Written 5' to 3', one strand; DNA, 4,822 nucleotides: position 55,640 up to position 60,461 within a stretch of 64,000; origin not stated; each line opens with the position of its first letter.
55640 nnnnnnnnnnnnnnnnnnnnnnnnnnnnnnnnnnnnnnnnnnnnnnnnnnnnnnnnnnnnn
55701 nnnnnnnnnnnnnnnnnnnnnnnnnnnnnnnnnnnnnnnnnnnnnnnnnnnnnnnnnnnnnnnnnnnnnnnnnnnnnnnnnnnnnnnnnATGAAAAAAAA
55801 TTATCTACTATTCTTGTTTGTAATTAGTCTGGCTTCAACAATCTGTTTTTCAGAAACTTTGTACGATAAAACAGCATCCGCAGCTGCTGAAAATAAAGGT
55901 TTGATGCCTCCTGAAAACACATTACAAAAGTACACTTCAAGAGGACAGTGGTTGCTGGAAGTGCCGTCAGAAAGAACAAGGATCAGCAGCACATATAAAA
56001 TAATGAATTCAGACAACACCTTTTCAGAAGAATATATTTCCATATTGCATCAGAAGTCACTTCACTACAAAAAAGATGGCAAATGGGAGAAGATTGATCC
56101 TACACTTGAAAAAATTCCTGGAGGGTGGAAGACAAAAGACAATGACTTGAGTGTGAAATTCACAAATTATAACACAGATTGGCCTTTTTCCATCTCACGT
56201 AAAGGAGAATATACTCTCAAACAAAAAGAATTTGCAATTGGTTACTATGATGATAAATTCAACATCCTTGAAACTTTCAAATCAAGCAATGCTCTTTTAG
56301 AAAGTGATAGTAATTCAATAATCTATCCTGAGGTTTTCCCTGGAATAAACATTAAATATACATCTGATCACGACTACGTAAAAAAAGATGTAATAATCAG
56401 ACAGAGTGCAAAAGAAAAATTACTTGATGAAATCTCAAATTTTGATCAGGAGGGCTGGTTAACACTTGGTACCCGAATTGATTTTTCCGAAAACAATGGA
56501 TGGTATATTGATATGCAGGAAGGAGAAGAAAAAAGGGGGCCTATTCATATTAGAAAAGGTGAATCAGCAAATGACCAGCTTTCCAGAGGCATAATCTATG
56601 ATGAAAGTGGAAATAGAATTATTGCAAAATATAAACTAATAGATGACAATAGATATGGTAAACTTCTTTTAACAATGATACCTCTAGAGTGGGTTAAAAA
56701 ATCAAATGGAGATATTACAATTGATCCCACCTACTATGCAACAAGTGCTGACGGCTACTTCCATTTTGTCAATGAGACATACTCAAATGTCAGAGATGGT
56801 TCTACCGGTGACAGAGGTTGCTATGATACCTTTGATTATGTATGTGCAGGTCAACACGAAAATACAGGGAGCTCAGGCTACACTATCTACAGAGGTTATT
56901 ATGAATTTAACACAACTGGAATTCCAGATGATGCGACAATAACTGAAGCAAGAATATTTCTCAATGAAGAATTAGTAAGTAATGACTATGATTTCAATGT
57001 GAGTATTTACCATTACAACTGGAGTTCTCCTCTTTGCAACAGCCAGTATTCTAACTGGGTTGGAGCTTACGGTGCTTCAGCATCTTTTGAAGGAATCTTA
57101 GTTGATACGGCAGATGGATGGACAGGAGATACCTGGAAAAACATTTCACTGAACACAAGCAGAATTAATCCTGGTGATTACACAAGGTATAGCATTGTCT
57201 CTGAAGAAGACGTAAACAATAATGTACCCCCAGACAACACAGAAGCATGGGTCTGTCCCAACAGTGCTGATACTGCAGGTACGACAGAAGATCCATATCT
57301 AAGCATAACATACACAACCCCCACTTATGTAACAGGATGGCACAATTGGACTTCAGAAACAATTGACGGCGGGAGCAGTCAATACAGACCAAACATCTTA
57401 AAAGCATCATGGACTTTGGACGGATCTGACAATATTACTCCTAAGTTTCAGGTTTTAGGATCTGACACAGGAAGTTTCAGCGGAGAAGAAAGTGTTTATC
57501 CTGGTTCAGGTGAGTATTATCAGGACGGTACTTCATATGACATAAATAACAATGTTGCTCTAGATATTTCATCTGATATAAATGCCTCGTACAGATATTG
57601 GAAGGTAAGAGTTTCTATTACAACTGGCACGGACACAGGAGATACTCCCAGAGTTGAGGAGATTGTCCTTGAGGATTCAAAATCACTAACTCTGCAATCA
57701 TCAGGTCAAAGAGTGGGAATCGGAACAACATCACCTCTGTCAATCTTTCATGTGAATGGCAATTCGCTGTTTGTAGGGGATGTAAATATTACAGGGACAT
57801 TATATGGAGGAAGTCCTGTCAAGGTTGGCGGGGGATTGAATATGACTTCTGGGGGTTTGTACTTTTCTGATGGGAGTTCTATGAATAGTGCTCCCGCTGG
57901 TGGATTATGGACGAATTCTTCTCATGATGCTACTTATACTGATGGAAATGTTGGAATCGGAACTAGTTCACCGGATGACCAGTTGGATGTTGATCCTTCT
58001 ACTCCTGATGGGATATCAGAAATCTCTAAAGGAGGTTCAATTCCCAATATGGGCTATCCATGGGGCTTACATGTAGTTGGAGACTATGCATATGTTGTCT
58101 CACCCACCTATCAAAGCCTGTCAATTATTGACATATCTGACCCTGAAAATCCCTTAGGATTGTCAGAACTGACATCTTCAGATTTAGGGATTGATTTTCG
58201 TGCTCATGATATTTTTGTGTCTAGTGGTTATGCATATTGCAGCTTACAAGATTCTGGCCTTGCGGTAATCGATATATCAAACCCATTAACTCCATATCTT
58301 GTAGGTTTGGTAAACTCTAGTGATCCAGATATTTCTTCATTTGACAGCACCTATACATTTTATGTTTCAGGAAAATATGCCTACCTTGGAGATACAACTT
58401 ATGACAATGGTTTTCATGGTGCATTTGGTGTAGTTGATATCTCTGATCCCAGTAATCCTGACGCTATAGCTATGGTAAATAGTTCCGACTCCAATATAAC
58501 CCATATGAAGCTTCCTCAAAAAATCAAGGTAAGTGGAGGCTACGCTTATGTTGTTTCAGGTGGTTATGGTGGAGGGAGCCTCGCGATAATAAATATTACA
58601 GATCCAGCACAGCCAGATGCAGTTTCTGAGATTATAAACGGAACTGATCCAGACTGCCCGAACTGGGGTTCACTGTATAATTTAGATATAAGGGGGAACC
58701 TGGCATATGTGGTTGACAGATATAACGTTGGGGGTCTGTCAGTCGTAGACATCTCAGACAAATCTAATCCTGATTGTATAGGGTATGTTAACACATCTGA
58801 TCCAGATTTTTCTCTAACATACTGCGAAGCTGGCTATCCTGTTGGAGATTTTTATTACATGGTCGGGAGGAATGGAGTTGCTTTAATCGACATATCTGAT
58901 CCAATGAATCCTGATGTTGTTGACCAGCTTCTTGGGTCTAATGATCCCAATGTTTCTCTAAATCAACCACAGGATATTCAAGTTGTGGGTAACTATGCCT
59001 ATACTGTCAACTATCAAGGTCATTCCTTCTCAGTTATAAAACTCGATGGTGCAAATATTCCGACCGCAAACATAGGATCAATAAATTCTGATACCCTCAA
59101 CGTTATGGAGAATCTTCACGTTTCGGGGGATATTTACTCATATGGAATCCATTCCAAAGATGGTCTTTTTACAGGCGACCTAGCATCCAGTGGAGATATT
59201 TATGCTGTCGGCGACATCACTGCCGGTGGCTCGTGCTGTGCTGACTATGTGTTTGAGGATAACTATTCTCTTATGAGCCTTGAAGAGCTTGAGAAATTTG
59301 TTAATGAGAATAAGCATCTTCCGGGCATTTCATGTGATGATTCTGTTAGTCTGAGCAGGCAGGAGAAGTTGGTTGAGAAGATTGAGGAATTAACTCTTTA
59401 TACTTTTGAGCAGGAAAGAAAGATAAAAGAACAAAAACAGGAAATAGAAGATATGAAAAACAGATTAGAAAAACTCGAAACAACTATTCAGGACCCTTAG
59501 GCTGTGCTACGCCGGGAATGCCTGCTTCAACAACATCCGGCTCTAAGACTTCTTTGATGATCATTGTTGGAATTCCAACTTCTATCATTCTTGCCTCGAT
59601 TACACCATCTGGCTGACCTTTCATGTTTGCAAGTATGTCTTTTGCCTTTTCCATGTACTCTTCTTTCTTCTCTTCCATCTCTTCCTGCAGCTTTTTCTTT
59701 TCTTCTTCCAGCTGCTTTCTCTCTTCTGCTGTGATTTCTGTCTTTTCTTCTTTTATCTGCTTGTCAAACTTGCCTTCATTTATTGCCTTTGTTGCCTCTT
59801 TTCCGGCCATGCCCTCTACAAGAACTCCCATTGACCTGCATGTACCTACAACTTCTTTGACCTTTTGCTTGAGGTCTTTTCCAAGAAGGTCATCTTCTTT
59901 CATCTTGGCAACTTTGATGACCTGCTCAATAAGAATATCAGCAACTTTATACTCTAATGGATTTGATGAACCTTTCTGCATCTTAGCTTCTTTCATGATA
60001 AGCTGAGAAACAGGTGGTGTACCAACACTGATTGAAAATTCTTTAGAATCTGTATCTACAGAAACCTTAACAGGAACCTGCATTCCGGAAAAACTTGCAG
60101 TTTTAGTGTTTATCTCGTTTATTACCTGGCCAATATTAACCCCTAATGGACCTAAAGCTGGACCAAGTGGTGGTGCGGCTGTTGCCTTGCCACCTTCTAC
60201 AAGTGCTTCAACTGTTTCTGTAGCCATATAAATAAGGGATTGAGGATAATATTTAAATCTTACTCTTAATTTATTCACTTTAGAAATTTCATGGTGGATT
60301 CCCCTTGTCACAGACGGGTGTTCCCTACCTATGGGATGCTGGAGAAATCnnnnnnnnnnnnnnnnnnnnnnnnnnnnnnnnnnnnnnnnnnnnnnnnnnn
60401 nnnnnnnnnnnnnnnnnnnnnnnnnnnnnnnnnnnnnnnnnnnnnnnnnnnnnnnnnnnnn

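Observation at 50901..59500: Tandem cassette of paralogous giant surface proteins with shuffled tail-fibre-like, LVIVD-propeller and coiled-coil modules, preceded by an AbrB-like regulator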

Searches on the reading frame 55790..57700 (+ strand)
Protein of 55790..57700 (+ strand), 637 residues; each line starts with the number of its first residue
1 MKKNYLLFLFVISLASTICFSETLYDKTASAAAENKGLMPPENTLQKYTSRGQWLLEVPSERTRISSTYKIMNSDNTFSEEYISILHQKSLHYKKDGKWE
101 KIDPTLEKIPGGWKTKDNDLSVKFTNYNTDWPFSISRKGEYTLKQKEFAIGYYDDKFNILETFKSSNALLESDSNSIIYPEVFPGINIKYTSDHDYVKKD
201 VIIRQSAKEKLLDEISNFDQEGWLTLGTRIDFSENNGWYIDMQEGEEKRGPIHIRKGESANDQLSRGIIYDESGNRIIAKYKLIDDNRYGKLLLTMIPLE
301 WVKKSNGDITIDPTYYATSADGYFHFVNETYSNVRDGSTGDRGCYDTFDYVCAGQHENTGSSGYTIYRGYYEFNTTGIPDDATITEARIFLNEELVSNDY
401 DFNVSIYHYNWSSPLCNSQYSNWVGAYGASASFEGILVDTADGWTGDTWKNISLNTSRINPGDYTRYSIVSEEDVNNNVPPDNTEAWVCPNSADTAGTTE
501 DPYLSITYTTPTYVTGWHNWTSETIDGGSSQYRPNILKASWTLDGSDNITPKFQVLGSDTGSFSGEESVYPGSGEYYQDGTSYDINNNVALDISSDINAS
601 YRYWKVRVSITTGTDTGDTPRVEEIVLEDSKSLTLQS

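Call 8: search_protein_families(library=pfam, proteins=[window:55790-57700:+], max_evalue=10)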
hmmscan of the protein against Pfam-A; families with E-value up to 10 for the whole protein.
window:55790-57700:+ (637 aa): 1 family
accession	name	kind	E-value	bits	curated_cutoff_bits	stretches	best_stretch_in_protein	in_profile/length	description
PF25778.1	DUF7948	-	0.0088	16.5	27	1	175-208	103-136/214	Domain of unknown function (DUF7948)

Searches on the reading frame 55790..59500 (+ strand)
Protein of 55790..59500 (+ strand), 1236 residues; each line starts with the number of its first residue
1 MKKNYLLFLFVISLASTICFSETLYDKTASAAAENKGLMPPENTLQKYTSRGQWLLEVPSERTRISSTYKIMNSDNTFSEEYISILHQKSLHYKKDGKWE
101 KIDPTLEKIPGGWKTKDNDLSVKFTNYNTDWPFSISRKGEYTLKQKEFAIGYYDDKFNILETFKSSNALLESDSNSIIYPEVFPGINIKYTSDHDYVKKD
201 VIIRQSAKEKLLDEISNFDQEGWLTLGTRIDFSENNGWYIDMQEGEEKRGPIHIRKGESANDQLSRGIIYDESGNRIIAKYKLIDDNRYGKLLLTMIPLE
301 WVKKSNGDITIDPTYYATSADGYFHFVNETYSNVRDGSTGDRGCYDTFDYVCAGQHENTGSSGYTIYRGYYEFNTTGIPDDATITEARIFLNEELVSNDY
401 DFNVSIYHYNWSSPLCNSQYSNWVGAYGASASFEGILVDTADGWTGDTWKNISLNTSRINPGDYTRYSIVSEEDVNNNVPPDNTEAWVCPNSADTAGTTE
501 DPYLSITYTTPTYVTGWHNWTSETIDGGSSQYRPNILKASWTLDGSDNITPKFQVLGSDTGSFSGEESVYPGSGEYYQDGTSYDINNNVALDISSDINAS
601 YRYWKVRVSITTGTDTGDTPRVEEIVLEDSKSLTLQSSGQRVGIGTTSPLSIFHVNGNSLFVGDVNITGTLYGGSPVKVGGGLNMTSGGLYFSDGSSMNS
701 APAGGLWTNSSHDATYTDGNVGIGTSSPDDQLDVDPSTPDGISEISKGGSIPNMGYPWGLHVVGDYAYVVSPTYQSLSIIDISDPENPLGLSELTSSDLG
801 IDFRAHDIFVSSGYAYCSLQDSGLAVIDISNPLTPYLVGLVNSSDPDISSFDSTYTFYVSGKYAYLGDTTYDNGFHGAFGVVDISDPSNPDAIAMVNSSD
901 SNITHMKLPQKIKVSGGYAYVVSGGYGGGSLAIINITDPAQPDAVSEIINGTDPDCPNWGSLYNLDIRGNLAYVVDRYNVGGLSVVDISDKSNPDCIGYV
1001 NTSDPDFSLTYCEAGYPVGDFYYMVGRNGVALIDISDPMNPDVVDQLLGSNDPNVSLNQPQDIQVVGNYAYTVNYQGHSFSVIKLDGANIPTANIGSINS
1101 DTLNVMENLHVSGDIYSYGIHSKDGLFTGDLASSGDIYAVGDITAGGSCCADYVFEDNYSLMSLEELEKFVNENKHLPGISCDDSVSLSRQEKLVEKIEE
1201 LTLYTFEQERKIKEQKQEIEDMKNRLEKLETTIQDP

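Call 4: search_protein_families(library=pfam, proteins=[window:55790-59500:+], max_evalue=0.1)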
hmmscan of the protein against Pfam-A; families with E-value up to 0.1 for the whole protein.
window:55790-59500:+ (1236 aa): 2 families
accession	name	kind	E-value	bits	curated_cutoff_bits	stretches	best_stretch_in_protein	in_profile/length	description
PF08309.17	LVIVD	-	2e-33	113.9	20.2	5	805-842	4-41/42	LVIVD repeat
PF25778.1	DUF7948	-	0.033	14.7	27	0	175-208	103-136/214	Domain of unknown function (DUF7948)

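Call 6: search_protein_families(library=ncbifam, proteins=[window:55790-59500:+], max_evalue=1)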
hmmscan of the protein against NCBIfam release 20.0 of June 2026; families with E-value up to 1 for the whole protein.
window:55790-59500:+ (1236 aa): 1 family
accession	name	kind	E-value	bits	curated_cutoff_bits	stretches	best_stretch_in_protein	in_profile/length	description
TIGR04312.1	choice_anch_B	subfamily_domain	5.4e-19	68.7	100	3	768-899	46-175/364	choice-of-anchor B family protein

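Call 7: search_protein_families(library=phrogs, proteins=[window:55790-59500:+], max_evalue=0.1)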
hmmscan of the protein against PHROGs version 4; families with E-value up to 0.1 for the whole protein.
window:55790-59500:+ (1236 aa): 2 families
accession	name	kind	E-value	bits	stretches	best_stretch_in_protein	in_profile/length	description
phrog_38539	-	unknown function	0.033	15.5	1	1179-1230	17-67/70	-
phrog_28668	-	unknown function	0.088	13.8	0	636-675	26-66/153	-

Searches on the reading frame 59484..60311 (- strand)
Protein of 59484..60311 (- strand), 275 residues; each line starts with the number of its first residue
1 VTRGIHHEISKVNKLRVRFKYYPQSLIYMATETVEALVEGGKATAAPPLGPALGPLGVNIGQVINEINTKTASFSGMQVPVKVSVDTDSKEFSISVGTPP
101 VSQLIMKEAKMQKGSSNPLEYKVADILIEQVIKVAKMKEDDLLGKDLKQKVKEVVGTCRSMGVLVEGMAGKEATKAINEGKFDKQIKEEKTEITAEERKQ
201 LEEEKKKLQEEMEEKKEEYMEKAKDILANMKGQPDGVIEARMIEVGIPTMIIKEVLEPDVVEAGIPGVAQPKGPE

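Call 18: find_related_loci(query=window:59487-60227:-, collection=genome_contigs, flank=10000)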
Query seq(247 aa) (247 aa) in genome_contigs; peptide patterns used: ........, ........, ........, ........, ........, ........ (x = any residue, [..] = any of these).
241 stretches matched a pattern; 55 encode a relative of the query (tblastn E <= 1e-3); 54 distinct loci.
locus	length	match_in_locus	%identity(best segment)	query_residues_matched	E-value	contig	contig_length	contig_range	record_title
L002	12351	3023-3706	69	1-228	2e-96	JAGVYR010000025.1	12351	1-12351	Candidatus Woesearchaeota archaeon isolate RIFCSPHIGHO2_02_FULL_44_15 rifcsphigho2_02_scaffold_10357, whole genome shotg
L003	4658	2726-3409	71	1-228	6e-95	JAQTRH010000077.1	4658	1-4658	MAG: Candidatus Nanoarchaeia archaeon isolate STB_159 NODE_61380_length_4658_cov_2.555286_Sandtown_B, whole genome shotg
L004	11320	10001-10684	71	1-228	8e-94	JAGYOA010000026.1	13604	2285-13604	Candidatus Woesearchaeota archaeon isolate M55A3 26, whole genome shotgun sequence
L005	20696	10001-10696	63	1-232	6e-92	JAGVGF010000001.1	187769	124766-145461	MAG: archaeon isolate DeMMO2_15 c_000000017649, whole genome shotgun sequence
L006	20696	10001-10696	64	1-232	5e-91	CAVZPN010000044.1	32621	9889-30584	MAG: uncultured archaeon isolate MFD02832.bin.2.135 genome assembly, contig: contig_66875, whole genome shotgun sequence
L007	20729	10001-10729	62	1-239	6e-91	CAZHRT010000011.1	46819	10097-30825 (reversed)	MAG TPA_asm: uncultured Methanosarcinales archaeon isolate binchicken_co28_95 genome assembly, contig: NODE_570_length_4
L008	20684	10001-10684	67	1-228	6e-90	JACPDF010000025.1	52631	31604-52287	MAG: Candidatus Woesearchaeota archaeon isolate NC_groundwater_302_Ag_B-0.1um_38_13 S7_GD2017_3_B1_scaffold_334, whole g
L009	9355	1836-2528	63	1-231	4e-89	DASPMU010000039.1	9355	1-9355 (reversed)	MAG TPA_asm: Alphaproteobacteria bacterium isolate SMAG_U12101 k141_226505, whole genome shotgun sequence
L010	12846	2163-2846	63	1-228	5e-89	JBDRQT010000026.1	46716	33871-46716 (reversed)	MAG: archaeon isolate MEGAHIT-group-2.59 k141_242916, whole genome shotgun sequence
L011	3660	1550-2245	61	1-232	2e-89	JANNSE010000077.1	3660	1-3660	MAG: Candidatus Woesearchaeota archaeon isolate SOY_31_metabat_27 SOY_31_k141_2669236, whole genome shotgun sequence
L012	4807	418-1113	61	1-232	5e-89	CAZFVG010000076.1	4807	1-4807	MAG TPA_asm: uncultured Methanosarcinales archaeon isolate binchicken_co54_27 genome assembly, contig: NODE_34111_length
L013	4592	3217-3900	61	1-228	5e-89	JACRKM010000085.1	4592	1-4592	MAG: Candidatus Woesearchaeota archaeon isolate NC_groundwater_1855_Pr3_B-0.1um_47_8 SR-2_scaffold_141_2045914, whole ge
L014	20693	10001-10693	61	1-231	1e-88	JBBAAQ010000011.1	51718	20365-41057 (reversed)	MAG: Candidatus Woesearchaeota archaeon isolate SO_2017_GW3_46 scaffold_526_c1_OW296A_2017, whole genome shotgun sequenc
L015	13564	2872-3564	62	1-231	3e-88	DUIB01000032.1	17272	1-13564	MAG TPA_asm: Candidatus Woesearchaeota archaeon isolate UBA12459 contig_29938, whole genome shotgun sequence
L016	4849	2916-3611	66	1-232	8e-88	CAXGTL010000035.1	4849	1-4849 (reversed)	MAG TPA_asm: Candidatus Woesearchaeota archaeon isolate ERR594346_binner12_Refined_66 genome assembly, contig: ERZ540258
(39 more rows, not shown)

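Call 96: search_protein_families(library=pfam, proteins=[window:59484-60311:-], max_evalue=0.001)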
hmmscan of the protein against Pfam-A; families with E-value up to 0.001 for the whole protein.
window:59484-60311:- (275 aa): 2 families
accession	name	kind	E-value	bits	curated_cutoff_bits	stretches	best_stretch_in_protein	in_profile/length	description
PF03946.19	Ribosomal_L11_N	-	1.7e-22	79.4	32.9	1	35-89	2-55/58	Ribosomal protein L11, N-terminal domain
PF00298.24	Ribosomal_L11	-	1.3e-21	77.2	21.4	1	98-165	2-69/69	Ribosomal protein L11, RNA binding domain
